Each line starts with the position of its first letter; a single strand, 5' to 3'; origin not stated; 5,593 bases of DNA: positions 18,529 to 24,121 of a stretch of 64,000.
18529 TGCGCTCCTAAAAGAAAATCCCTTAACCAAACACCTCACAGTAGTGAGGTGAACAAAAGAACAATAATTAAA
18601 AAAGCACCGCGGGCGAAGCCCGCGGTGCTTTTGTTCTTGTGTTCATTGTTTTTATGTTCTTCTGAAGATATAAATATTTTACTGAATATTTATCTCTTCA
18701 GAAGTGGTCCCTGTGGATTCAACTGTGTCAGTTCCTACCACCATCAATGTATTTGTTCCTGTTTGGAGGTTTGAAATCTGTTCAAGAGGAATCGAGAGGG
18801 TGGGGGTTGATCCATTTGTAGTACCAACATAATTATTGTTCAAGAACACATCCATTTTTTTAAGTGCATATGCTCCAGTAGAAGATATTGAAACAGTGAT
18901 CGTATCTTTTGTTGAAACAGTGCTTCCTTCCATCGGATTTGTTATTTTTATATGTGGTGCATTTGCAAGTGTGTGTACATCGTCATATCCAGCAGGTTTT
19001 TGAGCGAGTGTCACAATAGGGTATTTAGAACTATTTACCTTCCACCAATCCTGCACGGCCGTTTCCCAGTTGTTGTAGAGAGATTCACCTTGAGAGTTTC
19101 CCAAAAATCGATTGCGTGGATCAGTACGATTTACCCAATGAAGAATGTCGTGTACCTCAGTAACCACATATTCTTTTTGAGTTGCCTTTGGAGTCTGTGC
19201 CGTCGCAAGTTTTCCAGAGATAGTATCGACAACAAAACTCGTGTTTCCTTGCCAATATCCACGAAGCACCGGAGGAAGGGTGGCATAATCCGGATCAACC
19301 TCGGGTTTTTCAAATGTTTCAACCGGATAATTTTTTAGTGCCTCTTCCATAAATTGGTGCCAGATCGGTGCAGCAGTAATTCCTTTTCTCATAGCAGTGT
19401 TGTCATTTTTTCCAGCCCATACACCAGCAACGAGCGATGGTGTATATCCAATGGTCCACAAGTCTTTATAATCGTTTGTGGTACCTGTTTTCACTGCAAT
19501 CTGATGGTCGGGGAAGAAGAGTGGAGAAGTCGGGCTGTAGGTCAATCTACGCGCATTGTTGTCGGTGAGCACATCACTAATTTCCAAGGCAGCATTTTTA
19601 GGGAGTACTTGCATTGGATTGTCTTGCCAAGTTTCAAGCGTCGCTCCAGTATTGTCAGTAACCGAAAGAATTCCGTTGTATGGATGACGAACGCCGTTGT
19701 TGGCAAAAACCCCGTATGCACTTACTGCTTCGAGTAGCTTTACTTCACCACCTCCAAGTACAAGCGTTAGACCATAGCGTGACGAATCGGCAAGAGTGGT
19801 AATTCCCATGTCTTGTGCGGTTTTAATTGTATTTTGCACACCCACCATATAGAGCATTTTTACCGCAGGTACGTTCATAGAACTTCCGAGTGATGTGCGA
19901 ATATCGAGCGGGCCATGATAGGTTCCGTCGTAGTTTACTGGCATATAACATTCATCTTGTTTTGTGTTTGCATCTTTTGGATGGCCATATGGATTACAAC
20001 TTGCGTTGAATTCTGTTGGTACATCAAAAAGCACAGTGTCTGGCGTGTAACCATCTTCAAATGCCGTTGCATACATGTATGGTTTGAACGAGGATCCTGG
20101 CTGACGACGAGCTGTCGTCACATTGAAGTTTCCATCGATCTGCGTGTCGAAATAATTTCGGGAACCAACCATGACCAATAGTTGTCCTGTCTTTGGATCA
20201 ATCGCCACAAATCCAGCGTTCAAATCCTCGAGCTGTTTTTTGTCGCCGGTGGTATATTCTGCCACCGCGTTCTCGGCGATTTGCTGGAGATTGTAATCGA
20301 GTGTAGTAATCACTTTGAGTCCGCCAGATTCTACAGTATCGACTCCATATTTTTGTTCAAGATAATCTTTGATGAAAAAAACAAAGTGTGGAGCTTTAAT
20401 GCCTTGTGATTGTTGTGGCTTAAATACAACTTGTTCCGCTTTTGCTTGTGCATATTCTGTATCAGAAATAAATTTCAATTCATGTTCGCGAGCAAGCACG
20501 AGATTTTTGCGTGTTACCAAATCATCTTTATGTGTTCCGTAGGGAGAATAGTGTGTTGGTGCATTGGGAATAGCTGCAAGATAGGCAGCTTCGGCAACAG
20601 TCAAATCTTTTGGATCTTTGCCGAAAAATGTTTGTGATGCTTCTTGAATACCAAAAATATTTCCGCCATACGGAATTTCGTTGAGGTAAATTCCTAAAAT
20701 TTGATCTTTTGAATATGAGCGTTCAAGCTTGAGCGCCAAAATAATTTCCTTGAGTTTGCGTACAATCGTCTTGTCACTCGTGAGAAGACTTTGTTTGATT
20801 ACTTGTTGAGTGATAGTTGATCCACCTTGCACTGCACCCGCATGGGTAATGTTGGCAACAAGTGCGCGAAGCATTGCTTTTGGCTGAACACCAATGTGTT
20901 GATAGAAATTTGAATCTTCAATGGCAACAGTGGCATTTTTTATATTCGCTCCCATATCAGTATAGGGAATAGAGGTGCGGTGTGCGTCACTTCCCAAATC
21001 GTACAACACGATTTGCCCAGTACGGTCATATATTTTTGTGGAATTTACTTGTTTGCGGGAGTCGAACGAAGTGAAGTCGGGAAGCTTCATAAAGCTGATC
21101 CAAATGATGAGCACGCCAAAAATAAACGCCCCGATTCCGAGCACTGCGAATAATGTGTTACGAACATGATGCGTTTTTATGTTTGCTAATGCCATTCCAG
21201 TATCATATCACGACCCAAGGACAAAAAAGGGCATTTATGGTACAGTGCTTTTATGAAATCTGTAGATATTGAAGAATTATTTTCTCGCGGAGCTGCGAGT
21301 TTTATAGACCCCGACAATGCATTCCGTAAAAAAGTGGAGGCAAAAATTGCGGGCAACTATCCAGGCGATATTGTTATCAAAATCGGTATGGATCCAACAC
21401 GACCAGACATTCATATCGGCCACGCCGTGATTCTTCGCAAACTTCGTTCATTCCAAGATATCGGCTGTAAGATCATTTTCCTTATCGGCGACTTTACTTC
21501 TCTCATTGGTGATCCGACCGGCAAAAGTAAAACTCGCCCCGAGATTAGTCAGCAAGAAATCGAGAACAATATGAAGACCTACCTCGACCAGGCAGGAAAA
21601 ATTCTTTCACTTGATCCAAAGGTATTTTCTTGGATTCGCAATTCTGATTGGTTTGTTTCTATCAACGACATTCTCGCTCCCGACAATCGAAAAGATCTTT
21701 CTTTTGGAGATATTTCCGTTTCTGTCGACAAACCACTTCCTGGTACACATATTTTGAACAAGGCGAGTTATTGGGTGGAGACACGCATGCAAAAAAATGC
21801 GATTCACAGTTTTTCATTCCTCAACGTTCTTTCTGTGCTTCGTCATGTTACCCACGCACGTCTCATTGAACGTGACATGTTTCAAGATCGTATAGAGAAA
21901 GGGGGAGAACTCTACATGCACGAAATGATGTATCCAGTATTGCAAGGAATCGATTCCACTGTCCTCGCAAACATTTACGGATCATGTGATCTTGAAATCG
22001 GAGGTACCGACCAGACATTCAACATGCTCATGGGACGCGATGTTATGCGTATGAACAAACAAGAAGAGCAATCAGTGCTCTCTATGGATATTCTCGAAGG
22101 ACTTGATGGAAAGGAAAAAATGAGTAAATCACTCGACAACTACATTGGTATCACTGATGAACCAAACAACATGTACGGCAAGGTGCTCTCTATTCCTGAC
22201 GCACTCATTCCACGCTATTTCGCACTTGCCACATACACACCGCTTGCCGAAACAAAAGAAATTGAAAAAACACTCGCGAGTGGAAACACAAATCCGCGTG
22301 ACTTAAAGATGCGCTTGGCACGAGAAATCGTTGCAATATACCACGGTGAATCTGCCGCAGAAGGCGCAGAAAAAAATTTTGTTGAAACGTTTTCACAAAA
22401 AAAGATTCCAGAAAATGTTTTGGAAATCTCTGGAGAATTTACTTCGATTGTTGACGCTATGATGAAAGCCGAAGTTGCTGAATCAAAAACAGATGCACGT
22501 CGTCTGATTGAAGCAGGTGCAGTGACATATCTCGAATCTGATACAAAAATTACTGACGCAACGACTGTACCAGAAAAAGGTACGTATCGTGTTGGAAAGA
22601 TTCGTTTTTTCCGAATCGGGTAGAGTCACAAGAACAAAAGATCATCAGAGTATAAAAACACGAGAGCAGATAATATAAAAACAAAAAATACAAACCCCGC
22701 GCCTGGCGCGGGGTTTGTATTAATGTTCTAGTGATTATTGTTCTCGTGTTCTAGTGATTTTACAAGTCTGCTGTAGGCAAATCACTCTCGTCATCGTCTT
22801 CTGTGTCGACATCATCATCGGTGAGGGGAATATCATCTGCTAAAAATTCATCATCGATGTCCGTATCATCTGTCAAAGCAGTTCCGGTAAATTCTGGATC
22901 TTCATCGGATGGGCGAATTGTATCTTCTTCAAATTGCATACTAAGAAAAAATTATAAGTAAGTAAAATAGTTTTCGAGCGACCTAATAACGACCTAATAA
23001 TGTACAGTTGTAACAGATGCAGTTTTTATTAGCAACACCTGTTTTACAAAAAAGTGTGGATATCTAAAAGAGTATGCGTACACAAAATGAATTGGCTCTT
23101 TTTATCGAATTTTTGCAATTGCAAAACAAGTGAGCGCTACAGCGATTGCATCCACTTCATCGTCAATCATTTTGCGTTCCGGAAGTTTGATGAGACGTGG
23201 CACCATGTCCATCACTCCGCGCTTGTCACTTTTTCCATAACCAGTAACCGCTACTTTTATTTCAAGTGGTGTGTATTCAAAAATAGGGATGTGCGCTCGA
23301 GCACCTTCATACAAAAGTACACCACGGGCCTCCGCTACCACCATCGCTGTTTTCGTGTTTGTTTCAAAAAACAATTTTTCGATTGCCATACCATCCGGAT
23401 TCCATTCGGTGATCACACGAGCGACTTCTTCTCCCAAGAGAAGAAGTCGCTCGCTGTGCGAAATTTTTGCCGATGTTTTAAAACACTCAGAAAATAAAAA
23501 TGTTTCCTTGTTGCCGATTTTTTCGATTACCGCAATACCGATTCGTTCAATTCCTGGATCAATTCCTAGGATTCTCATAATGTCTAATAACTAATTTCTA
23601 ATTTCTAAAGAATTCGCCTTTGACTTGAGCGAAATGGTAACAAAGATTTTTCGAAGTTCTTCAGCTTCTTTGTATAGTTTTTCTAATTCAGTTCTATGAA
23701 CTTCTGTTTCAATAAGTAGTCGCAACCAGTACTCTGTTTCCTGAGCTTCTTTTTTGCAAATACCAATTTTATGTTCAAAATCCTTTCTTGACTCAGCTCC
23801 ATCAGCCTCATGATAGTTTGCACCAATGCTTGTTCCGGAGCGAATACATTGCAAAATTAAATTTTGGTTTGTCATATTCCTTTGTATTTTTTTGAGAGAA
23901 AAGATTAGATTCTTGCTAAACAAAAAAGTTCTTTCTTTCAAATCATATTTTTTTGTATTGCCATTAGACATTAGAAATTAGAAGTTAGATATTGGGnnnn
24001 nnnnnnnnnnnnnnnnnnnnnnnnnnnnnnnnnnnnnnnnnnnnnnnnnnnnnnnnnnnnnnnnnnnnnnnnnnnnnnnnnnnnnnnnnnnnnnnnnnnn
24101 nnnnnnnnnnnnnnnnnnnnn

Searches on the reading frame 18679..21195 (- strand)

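Call 12: search_protein_families(library=pfam, proteins=[window:18679-21195:-], max_evalue=0.01)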
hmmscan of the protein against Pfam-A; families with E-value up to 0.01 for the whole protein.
window:18679-21195:- (838 aa): 3 families
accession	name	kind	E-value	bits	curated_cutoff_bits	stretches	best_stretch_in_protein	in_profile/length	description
PF00912.28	Transgly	-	2.8e-60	203.2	27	1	65-236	6-176/178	Transglycosylase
PF00905.27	Transpeptidase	-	9.8e-18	64.8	22.1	1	328-617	2-299/299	Penicillin binding protein transpeptidase domain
PF17957.7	Big_7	-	9.1e-09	36.3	24.1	1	747-819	1-70/70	Bacterial Ig domain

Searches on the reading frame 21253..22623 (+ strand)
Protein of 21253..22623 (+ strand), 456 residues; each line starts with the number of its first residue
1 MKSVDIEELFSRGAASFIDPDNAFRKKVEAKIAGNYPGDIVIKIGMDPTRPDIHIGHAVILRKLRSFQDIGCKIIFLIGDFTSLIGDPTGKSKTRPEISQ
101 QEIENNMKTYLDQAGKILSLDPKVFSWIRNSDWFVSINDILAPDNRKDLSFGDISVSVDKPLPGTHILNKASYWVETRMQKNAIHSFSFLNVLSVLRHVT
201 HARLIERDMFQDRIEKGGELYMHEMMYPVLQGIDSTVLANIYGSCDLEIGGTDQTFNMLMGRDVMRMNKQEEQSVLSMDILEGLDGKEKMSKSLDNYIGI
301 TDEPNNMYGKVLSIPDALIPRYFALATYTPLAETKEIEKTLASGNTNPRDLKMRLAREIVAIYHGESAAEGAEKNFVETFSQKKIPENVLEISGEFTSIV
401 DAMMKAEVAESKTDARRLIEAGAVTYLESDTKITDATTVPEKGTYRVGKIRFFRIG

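Call 12: search_protein_families(library=pfam, proteins=[window:21253-22623:+], max_evalue=0.01)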
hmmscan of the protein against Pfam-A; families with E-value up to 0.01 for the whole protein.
window:21253-22623:+ (456 aa): 2 families
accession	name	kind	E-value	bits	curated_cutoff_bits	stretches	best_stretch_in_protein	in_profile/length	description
PF00579.31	tRNA-synt_1b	-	1e-55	189.6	21.1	2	179-380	89-291/292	tRNA synthetases class I (W and Y)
PF22421.1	SYY_C-terminal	-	5.6e-05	23.4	27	1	383-437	7-57/83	Tyrosine--tRNA ligase SYY-like C-terminal domain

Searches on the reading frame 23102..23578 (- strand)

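Call 12: search_protein_families(library=pfam, proteins=[window:23102-23578:-], max_evalue=0.01)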
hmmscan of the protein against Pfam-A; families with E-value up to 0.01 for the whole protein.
window:23102-23578:- (158 aa): 1 family
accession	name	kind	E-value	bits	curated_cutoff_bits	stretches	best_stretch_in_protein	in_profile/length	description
PF02075.23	RuvC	-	1.8e-39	135.4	22.2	1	3-150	1-147/148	Crossover junction endodeoxyribonuclease RuvC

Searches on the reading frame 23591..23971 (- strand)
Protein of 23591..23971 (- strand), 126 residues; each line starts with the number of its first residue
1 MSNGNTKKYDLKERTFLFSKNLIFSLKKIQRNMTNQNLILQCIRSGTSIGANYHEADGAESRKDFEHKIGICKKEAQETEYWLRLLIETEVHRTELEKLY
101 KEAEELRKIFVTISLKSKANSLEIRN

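Call 12: search_protein_families(library=pfam, proteins=[window:23591-23971:-], max_evalue=0.01)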
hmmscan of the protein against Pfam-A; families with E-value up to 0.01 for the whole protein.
window:23591-23971:- (126 aa): 1 family
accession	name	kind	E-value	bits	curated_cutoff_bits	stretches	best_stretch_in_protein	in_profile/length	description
PF05635.17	23S_rRNA_IVP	-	2.3e-17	63.6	33.8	1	12-109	6-103/106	23S rRNA-intervening sequence protein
